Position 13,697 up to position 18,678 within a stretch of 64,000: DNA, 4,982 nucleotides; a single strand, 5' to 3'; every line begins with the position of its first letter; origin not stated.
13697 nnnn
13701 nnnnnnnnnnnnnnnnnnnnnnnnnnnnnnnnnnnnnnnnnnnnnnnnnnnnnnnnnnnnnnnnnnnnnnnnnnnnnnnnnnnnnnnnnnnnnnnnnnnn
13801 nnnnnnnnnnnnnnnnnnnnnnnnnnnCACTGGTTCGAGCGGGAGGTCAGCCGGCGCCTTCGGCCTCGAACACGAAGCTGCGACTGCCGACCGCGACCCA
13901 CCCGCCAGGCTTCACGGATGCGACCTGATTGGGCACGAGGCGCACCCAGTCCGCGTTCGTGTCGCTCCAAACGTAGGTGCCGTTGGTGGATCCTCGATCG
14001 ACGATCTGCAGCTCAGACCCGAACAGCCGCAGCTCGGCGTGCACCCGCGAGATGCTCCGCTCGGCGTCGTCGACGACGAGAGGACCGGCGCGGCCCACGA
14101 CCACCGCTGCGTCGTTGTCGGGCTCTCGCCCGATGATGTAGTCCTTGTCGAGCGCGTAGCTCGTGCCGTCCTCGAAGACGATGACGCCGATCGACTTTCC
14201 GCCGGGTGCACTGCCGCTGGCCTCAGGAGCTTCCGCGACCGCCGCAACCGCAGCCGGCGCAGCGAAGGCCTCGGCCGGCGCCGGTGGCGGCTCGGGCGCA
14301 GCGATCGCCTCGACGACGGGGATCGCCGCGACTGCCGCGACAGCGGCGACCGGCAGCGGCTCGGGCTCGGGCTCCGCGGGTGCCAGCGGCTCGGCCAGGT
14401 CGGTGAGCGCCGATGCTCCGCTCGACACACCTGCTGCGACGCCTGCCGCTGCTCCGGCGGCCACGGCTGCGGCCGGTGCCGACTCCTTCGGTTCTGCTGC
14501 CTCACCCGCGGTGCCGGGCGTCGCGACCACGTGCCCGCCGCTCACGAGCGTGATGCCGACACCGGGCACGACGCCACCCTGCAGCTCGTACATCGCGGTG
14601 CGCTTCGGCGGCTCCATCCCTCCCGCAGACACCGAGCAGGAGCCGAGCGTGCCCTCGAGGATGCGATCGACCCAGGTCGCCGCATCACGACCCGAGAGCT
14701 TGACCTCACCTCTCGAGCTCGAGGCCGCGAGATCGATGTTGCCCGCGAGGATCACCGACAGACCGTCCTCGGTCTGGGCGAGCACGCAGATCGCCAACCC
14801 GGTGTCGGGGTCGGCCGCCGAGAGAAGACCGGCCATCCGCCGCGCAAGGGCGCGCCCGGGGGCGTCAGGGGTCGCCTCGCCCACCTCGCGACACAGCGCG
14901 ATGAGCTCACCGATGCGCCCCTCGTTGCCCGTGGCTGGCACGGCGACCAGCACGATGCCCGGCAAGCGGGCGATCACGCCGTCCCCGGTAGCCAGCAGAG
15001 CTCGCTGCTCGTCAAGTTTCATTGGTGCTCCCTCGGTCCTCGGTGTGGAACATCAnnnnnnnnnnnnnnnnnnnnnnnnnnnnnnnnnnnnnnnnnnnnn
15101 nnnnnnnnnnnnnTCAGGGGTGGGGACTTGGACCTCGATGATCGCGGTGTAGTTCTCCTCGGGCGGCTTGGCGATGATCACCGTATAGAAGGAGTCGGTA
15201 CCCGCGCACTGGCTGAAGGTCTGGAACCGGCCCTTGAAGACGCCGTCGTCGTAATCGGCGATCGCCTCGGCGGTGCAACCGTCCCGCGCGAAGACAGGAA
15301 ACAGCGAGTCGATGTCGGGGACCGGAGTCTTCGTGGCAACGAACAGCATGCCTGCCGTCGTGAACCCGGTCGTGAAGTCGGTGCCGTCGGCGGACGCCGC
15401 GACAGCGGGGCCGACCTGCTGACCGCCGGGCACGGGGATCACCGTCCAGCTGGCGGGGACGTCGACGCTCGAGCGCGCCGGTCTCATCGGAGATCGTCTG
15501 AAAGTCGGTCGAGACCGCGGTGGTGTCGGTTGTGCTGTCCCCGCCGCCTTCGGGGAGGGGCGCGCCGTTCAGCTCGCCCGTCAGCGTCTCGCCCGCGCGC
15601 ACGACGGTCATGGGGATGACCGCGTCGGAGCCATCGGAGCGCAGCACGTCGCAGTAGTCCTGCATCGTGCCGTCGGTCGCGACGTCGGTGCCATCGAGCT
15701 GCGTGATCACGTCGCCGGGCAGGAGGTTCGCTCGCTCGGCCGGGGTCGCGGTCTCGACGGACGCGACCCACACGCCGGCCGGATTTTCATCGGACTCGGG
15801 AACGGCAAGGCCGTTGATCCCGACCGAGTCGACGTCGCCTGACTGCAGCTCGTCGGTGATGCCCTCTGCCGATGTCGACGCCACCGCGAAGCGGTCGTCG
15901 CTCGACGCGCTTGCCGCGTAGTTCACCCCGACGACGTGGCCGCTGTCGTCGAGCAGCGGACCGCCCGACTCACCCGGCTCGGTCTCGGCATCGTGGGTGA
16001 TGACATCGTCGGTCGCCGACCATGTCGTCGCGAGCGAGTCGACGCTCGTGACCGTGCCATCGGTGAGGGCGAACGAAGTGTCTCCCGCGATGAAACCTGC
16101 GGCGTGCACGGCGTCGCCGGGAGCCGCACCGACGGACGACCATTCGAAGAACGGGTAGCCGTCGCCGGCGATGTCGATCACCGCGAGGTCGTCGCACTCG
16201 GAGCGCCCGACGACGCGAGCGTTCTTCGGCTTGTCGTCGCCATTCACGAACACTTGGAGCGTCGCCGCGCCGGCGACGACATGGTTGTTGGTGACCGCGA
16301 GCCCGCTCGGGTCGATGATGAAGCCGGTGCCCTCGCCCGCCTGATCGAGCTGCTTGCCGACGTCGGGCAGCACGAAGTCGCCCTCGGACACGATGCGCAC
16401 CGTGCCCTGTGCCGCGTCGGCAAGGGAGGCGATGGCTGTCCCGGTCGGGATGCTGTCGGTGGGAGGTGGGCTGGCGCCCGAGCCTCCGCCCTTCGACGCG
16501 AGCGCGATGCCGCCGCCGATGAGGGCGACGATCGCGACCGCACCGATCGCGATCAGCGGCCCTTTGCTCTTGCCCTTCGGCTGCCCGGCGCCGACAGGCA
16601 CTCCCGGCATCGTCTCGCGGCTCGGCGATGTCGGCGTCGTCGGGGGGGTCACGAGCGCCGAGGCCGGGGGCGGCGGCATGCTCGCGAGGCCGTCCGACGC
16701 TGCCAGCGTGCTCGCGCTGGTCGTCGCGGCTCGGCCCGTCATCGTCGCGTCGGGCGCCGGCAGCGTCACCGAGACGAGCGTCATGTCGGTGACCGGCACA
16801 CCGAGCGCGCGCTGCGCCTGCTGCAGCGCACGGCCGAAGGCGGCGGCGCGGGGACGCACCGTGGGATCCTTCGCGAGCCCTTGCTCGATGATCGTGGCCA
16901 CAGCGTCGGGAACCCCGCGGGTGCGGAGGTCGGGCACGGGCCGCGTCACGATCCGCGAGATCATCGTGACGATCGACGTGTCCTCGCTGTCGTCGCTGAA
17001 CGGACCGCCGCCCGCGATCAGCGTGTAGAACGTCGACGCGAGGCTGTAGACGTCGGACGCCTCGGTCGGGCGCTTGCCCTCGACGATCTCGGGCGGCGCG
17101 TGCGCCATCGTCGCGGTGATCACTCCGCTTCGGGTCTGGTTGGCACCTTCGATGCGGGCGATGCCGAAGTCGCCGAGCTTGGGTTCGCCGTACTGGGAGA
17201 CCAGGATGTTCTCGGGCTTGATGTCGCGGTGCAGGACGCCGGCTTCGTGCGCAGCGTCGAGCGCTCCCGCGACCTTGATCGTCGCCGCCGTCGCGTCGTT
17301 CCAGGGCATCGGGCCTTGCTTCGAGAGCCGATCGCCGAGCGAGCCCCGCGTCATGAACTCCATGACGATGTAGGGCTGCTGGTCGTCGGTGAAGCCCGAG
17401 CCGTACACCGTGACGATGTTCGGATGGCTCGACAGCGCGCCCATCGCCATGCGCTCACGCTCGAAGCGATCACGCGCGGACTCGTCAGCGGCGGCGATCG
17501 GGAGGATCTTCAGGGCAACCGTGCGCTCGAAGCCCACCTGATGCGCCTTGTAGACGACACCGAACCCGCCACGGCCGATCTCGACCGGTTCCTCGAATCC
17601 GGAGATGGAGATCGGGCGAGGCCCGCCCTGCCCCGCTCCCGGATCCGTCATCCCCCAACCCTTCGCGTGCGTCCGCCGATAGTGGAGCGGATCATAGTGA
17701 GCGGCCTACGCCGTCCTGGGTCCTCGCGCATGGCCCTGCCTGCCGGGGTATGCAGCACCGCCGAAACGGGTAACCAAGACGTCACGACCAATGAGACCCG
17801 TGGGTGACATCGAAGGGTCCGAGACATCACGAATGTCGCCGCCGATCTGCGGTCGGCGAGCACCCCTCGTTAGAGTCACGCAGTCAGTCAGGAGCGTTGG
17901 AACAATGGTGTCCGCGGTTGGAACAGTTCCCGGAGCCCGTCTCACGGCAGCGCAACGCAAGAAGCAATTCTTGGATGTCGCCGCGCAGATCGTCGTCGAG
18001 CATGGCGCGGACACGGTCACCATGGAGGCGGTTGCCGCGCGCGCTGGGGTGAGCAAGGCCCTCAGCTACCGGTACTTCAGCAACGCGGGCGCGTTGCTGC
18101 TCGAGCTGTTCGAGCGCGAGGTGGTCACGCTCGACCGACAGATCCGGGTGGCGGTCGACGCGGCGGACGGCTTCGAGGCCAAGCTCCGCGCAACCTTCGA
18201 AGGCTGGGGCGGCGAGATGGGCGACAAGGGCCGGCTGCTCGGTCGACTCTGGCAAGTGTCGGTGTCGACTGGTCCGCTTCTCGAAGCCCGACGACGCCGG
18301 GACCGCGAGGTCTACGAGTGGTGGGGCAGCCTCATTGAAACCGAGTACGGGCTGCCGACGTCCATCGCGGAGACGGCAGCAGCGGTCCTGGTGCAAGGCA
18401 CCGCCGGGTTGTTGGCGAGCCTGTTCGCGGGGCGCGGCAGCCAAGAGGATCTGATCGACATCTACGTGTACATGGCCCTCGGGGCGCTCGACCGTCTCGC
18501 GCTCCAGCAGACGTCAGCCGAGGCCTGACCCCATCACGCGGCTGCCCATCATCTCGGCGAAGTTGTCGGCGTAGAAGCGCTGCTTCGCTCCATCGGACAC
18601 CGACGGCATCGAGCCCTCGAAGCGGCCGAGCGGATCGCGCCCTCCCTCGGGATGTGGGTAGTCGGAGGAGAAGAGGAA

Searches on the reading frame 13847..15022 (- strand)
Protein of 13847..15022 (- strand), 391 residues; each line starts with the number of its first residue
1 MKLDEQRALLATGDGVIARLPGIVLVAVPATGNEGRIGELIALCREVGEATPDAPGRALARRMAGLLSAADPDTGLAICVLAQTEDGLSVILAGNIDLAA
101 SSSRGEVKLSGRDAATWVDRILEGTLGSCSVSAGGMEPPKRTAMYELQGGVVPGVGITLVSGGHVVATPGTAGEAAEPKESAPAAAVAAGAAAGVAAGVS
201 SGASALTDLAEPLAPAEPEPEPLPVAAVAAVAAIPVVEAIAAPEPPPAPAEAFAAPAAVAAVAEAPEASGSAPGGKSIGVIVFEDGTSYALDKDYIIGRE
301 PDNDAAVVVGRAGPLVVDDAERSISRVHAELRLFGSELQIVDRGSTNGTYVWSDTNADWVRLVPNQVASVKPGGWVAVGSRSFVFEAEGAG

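Call 79: search_protein_families(library=pfam, proteins=[window:13847-15022:-], max_evalue=0.0001)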
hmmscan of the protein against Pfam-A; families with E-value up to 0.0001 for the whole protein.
window:13847-15022:- (391 aa): 1 family
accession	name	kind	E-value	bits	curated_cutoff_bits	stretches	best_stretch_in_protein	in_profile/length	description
PF00498.31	FHA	-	6.8e-09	36.5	20.7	1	295-351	1-46/67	FHA domain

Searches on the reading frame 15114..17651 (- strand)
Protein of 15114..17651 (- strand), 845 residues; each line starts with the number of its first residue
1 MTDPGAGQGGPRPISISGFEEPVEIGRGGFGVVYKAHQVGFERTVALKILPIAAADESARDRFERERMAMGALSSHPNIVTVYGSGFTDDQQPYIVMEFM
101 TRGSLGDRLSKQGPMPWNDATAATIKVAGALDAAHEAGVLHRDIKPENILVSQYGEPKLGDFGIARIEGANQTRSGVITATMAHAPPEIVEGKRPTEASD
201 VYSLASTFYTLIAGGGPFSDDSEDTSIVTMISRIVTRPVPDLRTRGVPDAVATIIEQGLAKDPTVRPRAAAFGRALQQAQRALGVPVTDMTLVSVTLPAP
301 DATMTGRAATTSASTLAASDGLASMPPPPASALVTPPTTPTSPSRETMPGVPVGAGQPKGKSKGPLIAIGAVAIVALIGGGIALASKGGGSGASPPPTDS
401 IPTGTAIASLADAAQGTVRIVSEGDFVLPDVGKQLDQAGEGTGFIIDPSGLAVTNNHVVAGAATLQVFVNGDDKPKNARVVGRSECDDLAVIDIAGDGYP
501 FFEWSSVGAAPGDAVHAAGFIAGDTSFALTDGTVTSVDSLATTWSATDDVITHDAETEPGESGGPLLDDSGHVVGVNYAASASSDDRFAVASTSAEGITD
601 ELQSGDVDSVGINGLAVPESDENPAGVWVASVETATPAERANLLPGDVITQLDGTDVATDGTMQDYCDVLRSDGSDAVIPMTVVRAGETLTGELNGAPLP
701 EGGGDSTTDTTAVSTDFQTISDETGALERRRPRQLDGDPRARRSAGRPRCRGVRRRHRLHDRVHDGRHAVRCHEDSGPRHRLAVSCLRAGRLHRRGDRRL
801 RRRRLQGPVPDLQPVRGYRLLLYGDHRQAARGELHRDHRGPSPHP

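Call 79: search_protein_families(library=pfam, proteins=[window:15114-17651:-], max_evalue=0.0001)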
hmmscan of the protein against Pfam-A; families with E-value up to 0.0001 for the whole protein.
window:15114-17651:- (845 aa): 6 families
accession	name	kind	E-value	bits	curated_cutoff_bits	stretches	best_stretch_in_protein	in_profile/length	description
PF00069.31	Pkinase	-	2.7e-48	165.1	31.7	1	22-270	4-255/263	Protein kinase domain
PF07714.23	PK_Tyr_Ser-Thr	-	8.9e-34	117.4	23.1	1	24-271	6-253/258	Protein tyrosine and serine/threonine kinase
PF13365.12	Trypsin_2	-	4.6e-25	89.5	27.6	1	441-576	1-144/144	Trypsin-like peptidase domain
PF17820.7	PDZ_6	-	7.5e-10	38.9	27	1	628-678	1-48/54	PDZ domain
PF13180.12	PDZ_2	-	3.2e-09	37.4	27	1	622-691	12-75/80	PDZ domain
PF00089.32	Trypsin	-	2.1e-07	31.4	20.6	1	442-586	28-204/220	Trypsin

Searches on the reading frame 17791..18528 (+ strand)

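Call 79: search_protein_families(library=pfam, proteins=[window:17791-18528:+], max_evalue=0.0001)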
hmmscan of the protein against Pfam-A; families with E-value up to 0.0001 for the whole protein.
window:17791-18528:+ (245 aa): 1 family
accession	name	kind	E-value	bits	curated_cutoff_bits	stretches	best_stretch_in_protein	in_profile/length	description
PF00440.29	TetR_N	-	3e-11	43.4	24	1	61-106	2-47/47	Bacterial regulatory proteins, tetR family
